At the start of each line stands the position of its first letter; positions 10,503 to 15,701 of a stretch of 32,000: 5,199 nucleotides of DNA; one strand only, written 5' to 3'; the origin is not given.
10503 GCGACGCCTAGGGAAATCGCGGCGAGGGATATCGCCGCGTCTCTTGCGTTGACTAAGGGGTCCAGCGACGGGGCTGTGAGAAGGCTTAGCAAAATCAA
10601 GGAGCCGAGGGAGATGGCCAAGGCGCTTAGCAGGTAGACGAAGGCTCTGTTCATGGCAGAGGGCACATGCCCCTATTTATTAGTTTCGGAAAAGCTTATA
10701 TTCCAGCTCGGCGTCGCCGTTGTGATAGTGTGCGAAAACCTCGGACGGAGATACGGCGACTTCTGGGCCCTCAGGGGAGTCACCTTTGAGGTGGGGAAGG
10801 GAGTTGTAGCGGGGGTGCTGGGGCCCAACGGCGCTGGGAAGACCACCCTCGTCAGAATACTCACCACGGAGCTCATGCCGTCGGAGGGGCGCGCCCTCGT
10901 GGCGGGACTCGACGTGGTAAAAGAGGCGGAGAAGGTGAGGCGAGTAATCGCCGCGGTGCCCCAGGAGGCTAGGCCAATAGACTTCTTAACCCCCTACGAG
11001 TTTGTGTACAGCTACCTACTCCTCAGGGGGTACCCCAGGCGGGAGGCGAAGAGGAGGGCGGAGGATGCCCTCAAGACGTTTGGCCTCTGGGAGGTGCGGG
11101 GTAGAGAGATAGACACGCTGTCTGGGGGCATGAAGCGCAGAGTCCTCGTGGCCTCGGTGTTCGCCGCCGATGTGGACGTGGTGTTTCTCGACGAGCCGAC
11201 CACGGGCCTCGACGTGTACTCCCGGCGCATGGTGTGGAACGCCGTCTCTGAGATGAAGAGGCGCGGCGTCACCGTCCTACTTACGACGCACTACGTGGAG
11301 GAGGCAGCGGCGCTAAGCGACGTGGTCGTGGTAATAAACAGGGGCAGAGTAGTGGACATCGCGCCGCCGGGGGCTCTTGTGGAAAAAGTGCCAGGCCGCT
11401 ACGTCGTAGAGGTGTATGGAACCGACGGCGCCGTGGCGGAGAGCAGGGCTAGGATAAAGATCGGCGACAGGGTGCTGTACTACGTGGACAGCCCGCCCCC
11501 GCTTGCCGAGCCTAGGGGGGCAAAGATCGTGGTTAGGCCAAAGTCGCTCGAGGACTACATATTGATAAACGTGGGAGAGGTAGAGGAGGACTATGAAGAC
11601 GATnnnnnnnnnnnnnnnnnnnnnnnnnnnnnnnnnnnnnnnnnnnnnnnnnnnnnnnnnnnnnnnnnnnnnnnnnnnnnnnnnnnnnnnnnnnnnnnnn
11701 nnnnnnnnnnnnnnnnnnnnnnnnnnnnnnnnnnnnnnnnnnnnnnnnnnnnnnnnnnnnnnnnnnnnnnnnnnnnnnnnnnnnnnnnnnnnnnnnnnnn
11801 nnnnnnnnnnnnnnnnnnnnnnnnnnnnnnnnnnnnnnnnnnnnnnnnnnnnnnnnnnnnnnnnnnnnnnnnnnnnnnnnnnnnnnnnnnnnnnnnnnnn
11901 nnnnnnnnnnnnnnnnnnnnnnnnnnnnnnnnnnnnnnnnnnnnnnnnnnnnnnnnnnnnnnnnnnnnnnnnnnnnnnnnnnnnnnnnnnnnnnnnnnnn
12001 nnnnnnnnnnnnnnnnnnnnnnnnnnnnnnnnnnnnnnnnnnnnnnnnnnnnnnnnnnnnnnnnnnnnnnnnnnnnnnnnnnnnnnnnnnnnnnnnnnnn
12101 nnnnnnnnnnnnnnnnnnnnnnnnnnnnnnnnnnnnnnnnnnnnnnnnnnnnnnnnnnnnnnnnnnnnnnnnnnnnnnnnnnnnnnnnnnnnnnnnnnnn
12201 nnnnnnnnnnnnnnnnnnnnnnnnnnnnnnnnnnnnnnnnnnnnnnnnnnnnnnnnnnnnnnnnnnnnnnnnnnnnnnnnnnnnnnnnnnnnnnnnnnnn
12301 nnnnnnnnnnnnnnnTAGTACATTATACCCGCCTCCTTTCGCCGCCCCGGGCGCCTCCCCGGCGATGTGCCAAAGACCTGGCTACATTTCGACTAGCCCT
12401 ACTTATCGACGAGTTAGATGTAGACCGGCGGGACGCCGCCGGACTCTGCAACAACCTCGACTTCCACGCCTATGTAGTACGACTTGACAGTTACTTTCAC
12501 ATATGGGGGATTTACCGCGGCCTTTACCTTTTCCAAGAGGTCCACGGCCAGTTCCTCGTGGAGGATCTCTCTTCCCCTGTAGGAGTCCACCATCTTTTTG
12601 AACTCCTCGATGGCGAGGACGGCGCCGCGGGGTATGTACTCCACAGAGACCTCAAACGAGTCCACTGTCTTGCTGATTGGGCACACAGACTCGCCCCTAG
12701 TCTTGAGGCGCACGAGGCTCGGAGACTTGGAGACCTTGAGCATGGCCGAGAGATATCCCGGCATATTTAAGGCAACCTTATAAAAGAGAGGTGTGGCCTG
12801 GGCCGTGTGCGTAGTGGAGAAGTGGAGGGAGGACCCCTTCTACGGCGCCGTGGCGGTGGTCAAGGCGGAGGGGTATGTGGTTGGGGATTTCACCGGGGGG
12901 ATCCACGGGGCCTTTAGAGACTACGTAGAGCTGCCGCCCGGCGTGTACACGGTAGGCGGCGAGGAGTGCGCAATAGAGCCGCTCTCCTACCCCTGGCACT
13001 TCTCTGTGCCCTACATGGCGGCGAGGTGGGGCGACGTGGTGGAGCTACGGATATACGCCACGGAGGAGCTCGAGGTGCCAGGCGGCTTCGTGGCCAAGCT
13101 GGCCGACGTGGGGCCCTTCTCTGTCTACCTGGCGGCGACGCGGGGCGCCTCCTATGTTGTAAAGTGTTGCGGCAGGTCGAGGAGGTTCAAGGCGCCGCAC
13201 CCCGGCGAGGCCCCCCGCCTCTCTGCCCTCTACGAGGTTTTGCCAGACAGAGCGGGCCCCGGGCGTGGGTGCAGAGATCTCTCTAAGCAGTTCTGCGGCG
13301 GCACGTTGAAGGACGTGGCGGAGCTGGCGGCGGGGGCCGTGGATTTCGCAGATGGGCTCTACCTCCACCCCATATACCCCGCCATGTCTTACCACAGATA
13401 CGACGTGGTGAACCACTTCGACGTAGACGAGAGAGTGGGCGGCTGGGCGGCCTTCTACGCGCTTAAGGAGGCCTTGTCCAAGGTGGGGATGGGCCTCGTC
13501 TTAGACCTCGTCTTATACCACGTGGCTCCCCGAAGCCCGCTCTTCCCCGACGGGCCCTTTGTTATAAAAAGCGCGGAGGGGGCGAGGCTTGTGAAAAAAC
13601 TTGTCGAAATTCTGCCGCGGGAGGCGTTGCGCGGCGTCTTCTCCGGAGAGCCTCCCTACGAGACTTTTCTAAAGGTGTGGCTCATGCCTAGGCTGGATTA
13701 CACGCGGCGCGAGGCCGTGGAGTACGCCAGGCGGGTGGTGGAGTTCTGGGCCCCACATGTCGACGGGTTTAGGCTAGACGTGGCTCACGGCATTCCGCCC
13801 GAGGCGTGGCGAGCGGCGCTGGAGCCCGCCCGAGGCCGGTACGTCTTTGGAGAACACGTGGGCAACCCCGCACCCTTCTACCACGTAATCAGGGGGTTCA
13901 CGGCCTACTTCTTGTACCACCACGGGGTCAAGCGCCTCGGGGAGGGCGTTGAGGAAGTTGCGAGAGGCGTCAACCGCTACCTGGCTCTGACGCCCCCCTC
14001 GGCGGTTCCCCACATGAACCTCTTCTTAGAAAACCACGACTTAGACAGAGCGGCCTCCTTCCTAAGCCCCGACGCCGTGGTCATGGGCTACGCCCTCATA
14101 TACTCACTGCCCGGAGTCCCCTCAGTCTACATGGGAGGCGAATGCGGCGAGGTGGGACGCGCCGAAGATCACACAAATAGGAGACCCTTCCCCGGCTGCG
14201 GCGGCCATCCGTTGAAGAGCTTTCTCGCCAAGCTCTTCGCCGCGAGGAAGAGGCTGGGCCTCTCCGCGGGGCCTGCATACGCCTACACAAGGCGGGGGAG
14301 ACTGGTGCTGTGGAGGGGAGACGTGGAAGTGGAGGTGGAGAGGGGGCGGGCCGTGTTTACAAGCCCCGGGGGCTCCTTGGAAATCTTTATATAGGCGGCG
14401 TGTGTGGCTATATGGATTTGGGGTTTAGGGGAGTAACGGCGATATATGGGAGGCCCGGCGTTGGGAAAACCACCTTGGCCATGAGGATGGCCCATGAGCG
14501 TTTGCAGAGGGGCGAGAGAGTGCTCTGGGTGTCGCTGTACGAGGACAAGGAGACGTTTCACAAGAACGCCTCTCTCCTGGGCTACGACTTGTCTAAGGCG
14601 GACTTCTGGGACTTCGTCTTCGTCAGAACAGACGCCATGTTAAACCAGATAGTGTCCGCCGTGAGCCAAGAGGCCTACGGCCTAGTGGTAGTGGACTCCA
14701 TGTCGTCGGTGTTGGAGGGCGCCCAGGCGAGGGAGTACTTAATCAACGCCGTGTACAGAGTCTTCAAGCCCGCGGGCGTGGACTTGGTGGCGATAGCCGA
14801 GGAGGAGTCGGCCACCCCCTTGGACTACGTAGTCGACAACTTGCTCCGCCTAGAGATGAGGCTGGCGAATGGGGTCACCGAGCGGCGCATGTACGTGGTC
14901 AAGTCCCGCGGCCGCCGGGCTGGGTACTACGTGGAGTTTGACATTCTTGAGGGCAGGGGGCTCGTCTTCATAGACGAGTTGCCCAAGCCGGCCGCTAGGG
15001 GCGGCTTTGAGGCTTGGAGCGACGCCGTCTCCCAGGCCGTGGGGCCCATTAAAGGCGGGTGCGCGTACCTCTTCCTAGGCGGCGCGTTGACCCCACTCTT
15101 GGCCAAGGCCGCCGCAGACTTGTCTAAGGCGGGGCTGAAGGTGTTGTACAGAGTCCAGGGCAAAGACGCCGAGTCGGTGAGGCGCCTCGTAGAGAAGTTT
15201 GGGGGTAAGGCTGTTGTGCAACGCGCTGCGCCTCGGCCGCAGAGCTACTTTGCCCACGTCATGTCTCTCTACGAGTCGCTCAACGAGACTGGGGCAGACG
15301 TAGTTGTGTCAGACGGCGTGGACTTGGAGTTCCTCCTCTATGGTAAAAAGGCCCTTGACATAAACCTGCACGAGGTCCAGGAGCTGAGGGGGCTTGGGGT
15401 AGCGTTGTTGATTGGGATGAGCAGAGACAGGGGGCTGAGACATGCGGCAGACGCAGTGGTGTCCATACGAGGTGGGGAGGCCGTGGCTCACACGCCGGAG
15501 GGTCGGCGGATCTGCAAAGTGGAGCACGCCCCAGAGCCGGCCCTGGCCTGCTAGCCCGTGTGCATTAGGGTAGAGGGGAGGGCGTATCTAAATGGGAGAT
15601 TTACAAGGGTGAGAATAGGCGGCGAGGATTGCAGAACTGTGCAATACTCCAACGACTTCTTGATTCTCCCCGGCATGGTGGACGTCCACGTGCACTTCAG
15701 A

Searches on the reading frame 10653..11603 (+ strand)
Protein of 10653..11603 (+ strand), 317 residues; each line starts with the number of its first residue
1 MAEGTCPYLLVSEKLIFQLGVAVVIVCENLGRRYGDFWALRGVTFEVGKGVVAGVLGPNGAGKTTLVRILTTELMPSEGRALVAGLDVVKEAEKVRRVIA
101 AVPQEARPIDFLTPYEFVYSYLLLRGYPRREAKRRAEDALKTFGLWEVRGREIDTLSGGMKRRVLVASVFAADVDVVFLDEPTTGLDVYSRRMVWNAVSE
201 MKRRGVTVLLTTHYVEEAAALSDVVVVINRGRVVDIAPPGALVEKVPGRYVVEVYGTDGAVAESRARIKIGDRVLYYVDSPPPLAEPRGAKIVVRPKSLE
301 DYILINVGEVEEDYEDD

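Call 30: search_protein_families(library=ncbifam, proteins=[window:10653-11603:+], max_evalue=0.001)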
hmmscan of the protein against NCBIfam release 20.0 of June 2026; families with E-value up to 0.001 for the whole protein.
window:10653-11603:+ (317 aa): 186 families (the best 25 are shown)
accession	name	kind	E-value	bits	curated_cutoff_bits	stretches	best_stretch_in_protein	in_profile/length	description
TIGR01188.1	drrA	subfamily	1.8e-74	250.8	312.45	1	33-252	2-221/302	daunorubicin resistance ABC transporter, ATP-binding protein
NF010060.0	PRK13537.1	equivalog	3.9e-46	157.4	521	1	23-306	14-307/314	nodulation factor ABC transporter ATP-binding protein NodI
TIGR03864.1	PQQ_ABC_ATP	hypoth_equivalog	5.6e-43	147.1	302.25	1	25-255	2-232/236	ABC transporter, ATP-binding subunit, PQQ-dependent alcohol dehydrogenase system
NF010059.0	PRK13536.1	equivalog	9.6e-43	146.2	549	1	23-308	42-337/342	nodulation factor ABC transporter ATP-binding protein NodI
TIGR01288.1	nodI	equivalog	4.3e-39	134.3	424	1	24-270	4-255/303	nodulation factor ABC transporter ATP-binding protein NodI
TIGR03522.1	GldA_ABC_ATP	equivalog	1.9e-38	132.6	402.6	1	25-234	3-211/301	gliding motility-associated ABC transporter ATP-binding subunit GldA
NF033858.1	ABC2_perm_RbbA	equivalog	4.1e-38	130.9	1050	2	122-246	103-228/909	ribosome-associated ATPase/putative transporter RbbA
TIGR01257.1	rim_protein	equivalog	6.3e-36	122.8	4012.85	1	50-234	956-1139/2272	rim ABC transporter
TIGR03873.1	F420-0_ABC_ATP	hypoth_equivalog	1.9e-35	122.3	372.4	1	28-262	5-241/256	putative F420-0 ABC transporter ATP-binding protein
TIGR04521.1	ECF_ATPase_2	equivalog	3.4e-35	121.5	330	1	39-242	20-232/279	energy-coupling factor transporter ATPase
TIGR04520.1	ECF_ATPase_1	equivalog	4.9e-35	121.3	315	1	29-244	5-225/269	energy-coupling factor transporter ATPase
TIGR03265.1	PhnT2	equivalog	5.7e-34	117.9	457.7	1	25-299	5-280/353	putative 2-aminoethylphosphonate ABC transporter ATP-binding protein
NF053840.1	MnTportMntADein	equivalog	7.2e-34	117.4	400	1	26-238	3-216/240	manganese ABC transporter ATP-binding protein MntA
TIGR00968.1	3a0106s01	subfamily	1.6e-33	116.2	342.75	1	25-257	1-233/237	sulfate ABC transporter ATP-binding protein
TIGR04406.1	LPS_export_lptB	equivalog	5.9e-33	114.1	240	1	25-245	2-225/239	LPS export ABC transporter ATP-binding protein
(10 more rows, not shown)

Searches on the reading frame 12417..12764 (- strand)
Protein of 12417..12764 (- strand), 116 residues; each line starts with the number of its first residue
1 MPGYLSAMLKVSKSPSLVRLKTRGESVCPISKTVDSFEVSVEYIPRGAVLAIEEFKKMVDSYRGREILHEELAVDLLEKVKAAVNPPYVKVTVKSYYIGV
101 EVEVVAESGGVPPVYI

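Call 25: search_protein_families(library=pfam, proteins=[window:12417-12764:-], max_evalue=0.01)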
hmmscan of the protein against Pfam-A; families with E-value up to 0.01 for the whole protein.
window:12417-12764:- (116 aa): 2 families
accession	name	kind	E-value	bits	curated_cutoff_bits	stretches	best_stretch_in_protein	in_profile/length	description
PF14489.11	QueF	-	4.1e-08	33.8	27.3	1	38-96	5-63/81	QueF-like protein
PF01227.27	GTP_cyclohydroI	-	1.5e-06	28.2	27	1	38-103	81-146/179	GTP cyclohydrolase I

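Call 30: search_protein_families(library=ncbifam, proteins=[window:12417-12764:-], max_evalue=0.001)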
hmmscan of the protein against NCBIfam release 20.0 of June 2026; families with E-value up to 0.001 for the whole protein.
window:12417-12764:- (116 aa): 4 families
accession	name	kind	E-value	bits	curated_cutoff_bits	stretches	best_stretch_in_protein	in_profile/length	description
TIGR03139.1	QueF-II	equivalog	4e-10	39.6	86.9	1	26-98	29-101/115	preQ(1) synthase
TIGR00063.1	folE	equivalog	1.8e-05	24.3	181.6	1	38-107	81-150/180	GTP cyclohydrolase I FolE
NF006825.1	PRK09347.1-2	subfamily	1.8e-05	24.3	174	1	38-102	81-145/179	GTP cyclohydrolase I FolE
NF006826.0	PRK09347.1-3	subfamily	0.00018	21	162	1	38-99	88-150/189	GTP cyclohydrolase I FolE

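Call 85: find_homologous_proteins(query=window:12417-12764:-, max_evalue=0.00001)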
Query window:12417-12764:- (116 aa): 35 proteins with E <= 0.00001 among 41 candidates.
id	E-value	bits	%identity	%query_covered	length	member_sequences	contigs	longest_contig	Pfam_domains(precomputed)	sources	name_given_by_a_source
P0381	1.0e-65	236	98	100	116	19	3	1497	PF14489.12,PF01227.28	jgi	-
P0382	2.7e-56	206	89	94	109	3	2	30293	PF14489.12,PF01227.28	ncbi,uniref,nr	ncbi:GTP cyclohydrolase I [Pyrobaculum aerophilum]|uniref:7-cyano-7-deazaguanine reductase n=1 Tax=P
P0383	3.1e-54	199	85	94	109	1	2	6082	PF14489.12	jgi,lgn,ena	-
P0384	3.9e-54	199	85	94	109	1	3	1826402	PF14489.12,PF01227.28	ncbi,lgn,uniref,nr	ncbi:GTP cyclohydrolase I [Pyrobaculum islandicum DSM 4184]|uniref:GTP cyclohydrolase I n=1 Tax=Pyro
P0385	4.5e-54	199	85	94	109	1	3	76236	PF14489.12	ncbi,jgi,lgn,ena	-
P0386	5.4e-54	198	84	94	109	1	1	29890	PF14489.12,PF01227.28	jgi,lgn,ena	-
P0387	1.1e-53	197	86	94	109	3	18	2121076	PF14489.12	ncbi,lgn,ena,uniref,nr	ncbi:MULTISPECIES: NADPH-dependent 7-cyano-7-deazaguanine reductase [Pyrobaculum]|uniref:GTP cyclohy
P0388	1.6e-53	197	83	94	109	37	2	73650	PF14489.12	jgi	jgi:7-cyano-7-deazaguanine reductase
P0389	1.7e-53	197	83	94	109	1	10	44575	PF14489.12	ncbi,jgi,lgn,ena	jgi:Enzyme related to GTP cyclohydrolase I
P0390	2.6e-52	193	83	94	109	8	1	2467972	PF14489.12,PF01227.28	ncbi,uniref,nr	ncbi:GTP cyclohydrolase I [Pyrobaculum ferrireducens]|uniref:GTP cyclohydrolase I n=1 Tax=Pyrobaculu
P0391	4.9e-52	192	81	94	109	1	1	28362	PF14489.12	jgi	jgi:7-cyano-7-deazaguanine reductase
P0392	8.0e-52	191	82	94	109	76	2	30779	PF14489.12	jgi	jgi:7-cyano-7-deazaguanine reductase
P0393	1.7e-51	190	80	94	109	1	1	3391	PF14489.12,PF01227.28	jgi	jgi:NADPH-dependent 7-cyano-7-deazaguanine reductase QueF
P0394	3.1e-51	190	77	94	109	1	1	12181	PF14489.12,PF01227.28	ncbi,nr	ncbi:MAG: GTP cyclohydrolase I [Thermoproteaceae archaeon]|nr:GTP cyclohydrolase I [Thermoproteaceae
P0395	3.6e-50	186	79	94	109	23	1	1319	PF14489.12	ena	-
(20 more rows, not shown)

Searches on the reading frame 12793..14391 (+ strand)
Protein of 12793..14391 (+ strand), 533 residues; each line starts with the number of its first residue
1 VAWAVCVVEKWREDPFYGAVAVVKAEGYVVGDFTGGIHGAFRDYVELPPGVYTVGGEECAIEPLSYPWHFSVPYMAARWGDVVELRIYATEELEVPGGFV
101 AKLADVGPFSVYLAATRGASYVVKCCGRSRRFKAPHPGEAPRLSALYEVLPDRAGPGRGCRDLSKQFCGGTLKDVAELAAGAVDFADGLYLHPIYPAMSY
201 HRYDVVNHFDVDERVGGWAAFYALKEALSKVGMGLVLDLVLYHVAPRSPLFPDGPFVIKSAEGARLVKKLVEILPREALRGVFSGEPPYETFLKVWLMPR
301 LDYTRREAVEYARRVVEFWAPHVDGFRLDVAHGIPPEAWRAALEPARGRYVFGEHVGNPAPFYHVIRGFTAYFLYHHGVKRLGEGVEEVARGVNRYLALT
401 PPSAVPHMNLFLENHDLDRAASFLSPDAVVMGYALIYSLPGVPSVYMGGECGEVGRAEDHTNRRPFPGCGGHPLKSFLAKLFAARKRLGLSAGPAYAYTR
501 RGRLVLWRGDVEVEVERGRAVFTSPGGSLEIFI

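Call 25: search_protein_families(library=pfam, proteins=[window:12793-14391:+], max_evalue=0.01)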
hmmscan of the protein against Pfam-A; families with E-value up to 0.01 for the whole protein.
window:12793-14391:+ (533 aa): 1 family
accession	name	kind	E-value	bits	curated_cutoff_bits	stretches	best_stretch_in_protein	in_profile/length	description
PF00128.31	Alpha-amylase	-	1.3e-19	71.2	22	3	187-247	34-95/446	Alpha amylase, catalytic domain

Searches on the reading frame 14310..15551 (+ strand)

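Call 25: search_protein_families(library=pfam, proteins=[window:14310-15551:+], max_evalue=0.01)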
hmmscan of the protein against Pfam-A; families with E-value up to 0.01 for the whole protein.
window:14310-15551:+ (414 aa): 12 families
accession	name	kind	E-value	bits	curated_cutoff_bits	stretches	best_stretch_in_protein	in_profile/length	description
PF06745.19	ATPase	-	3.3e-16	59.8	26.6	1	42-219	21-225/231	KaiC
PF13481.12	AAA_25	-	2.6e-10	40.7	27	1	41-142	34-163/195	AAA domain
PF07088.17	GvpD_P-loop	-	8.8e-07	29.4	24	1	45-192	15-184/189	GvpD gas vesicle protein, P-loop domain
PF20720.3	nSTAND3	-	9.3e-06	25.9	27.2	1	41-141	18-121/155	Novel STAND NTPase 3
PF13479.12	AAA_24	-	4e-05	24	27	1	44-137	6-79/195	AAA domain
PF01637.24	ATPase_2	-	5.3e-05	23.6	33.2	1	36-88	16-68/225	ATPase domain predominantly from Archaea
PF13401.12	AAA_22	-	7.8e-05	23.4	27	1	40-133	5-95/130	AAA domain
PF25199.1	nSTAND_NTPase5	-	0.0003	21.1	34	1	42-77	43-79/145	Novel STAND NTPase 5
PF00931.28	NB-ARC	-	0.0016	18.2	23.5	1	41-76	19-57/248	NB-ARC domain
PF00004.35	AAA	-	0.0029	18.5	21.2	1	45-149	3-89/131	ATPase family associated with various cellular activities (AAA)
PF01695.23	IstB_IS21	-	0.0055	16.7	24.1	1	45-76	97-128/238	IstB-like ATP binding protein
PF13173.12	AAA_14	-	0.0087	16.5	27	0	42-86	4-47/129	AAA domain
